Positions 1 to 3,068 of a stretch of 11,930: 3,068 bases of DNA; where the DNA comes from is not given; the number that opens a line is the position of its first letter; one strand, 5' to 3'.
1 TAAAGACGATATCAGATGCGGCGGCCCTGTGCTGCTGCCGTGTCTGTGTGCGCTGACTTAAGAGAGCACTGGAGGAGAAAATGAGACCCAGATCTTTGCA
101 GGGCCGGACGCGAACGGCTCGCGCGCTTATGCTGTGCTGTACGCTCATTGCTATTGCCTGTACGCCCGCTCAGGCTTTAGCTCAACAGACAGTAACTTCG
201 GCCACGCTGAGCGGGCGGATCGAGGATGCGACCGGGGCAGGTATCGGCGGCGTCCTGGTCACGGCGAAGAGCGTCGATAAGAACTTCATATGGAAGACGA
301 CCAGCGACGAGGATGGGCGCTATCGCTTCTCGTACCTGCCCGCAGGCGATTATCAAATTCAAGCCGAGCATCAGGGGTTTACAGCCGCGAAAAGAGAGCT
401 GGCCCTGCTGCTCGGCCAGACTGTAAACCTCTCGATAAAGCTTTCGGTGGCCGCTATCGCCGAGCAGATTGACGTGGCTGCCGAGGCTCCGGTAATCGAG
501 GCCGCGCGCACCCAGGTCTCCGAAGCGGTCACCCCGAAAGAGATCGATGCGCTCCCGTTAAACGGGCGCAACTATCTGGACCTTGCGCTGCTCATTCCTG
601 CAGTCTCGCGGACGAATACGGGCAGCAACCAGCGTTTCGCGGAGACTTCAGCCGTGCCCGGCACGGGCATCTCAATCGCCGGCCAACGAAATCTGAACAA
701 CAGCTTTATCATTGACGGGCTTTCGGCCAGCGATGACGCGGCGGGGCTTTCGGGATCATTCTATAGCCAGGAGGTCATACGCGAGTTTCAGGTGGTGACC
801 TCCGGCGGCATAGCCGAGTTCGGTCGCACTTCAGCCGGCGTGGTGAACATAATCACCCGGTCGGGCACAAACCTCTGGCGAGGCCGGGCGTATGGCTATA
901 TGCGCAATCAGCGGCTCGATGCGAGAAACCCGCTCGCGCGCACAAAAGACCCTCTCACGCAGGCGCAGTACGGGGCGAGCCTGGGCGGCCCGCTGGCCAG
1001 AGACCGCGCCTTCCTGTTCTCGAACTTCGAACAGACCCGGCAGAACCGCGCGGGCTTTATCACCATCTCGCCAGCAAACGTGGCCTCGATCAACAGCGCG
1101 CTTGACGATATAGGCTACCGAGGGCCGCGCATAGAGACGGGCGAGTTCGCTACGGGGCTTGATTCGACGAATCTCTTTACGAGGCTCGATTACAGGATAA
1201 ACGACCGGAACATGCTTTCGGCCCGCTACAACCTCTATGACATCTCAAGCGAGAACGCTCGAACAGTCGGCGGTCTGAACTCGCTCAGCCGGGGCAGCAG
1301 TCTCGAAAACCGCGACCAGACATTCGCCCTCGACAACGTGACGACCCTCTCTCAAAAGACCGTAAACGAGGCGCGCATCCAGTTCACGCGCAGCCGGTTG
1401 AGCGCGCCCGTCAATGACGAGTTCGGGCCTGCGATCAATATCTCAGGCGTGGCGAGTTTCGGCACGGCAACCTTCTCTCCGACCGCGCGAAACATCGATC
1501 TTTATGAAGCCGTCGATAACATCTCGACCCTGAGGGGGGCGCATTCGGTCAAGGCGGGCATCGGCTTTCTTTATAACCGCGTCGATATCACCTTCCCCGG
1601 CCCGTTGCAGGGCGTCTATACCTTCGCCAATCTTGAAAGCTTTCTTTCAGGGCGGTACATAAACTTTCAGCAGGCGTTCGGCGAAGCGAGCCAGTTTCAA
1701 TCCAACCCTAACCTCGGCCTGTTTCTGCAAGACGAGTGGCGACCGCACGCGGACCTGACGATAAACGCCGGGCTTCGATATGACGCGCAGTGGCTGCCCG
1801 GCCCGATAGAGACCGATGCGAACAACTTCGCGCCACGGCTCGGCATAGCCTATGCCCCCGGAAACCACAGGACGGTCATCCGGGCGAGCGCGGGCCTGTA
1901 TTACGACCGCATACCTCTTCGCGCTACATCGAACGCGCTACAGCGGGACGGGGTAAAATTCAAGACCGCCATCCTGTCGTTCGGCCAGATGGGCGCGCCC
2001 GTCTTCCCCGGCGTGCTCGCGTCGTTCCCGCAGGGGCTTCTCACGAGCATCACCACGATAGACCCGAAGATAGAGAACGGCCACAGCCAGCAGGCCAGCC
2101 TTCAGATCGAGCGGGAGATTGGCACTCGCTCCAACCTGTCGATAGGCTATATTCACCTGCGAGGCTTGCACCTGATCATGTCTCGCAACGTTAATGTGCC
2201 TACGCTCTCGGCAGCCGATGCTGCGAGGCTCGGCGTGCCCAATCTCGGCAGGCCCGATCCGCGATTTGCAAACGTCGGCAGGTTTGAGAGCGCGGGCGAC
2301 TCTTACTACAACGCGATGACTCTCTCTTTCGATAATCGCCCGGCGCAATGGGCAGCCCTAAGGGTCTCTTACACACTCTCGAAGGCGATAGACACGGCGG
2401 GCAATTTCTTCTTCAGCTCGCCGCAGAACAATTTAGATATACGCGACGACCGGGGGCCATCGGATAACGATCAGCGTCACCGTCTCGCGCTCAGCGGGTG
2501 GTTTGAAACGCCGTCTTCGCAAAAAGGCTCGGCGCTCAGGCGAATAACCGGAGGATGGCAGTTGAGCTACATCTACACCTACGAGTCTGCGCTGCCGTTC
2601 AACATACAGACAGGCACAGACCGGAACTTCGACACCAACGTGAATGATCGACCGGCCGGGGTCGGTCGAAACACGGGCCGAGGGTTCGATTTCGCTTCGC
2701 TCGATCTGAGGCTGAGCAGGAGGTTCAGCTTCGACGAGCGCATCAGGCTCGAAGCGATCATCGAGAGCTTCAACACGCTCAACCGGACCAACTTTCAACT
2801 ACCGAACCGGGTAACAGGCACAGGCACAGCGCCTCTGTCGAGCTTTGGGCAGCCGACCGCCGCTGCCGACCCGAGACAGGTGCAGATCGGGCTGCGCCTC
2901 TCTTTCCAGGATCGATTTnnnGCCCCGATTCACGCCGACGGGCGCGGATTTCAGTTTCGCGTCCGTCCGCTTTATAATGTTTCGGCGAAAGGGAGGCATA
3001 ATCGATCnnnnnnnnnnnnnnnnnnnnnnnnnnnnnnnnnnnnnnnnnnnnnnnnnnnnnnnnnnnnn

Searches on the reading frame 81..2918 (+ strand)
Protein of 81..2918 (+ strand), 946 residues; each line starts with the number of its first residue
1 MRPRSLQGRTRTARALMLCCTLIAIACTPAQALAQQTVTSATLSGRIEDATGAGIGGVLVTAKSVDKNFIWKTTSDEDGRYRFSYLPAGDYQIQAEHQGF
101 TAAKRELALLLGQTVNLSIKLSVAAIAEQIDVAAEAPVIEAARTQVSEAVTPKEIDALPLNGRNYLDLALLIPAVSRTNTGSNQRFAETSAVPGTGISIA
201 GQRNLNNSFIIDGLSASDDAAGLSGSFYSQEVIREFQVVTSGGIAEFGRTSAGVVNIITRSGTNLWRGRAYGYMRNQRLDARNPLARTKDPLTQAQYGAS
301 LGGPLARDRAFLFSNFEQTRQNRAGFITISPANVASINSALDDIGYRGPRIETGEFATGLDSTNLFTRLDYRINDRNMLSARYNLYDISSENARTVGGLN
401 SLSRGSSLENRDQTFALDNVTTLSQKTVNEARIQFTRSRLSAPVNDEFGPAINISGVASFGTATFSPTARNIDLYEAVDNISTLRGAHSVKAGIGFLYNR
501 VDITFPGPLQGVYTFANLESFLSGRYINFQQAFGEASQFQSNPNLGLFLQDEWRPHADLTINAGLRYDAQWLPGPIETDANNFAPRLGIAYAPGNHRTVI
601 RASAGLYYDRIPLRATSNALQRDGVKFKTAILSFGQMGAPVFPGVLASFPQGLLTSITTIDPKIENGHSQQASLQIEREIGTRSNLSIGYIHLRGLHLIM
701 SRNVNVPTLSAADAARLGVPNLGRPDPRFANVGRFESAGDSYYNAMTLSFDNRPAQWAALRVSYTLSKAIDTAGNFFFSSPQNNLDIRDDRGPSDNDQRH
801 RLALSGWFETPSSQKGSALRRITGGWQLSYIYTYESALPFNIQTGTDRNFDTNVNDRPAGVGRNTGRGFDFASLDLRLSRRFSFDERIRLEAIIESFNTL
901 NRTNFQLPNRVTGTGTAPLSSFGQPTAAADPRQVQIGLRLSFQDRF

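Call 3: search_protein_families(library=pfam, proteins=[window:81-2918:+], max_evalue=0.01)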
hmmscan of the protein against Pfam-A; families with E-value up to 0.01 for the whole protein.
window:81-2918:+ (946 aa): 6 families
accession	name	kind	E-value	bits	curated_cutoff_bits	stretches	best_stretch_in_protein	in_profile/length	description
PF25183.1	OMP_b-brl_4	-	9.8e-121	405.1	30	4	575-859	430-732/838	Outer membrane beta barrel domain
PF13620.12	CarboxypepD_reg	-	3.4e-19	69.4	32.3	1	42-121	1-81/82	Carboxypeptidase regulatory-like domain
PF17210.9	SdrD_B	-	3.4e-08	34.1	29.7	1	47-103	16-73/112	SdrD B-like domain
PF00593.30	TonB_dep_Rec_b-barrel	-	3.5e-07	30.9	27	1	365-608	15-241/436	TonB dependent receptor-like, beta-barrel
PF13715.12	CarbopepD_reg_2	-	8.9e-07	29.3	32.2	1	43-126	1-81/88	CarboxypepD_reg-like domain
PF23193.1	NOMO_3rd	-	0.0032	17.9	27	1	67-105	56-91/120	NOMO third transthyretin-like domain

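Call 38: search_solved_structures(query=window:81-2918:+, max_evalue=0.001)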
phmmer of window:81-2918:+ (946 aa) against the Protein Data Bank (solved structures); distinct sequences matched with E-value up to 0.001: 1.
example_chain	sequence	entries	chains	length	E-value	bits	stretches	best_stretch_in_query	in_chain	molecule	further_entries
10ps_A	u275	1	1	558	2e-06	29.6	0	43-101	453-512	Serine-aspartate repeat-containing protein D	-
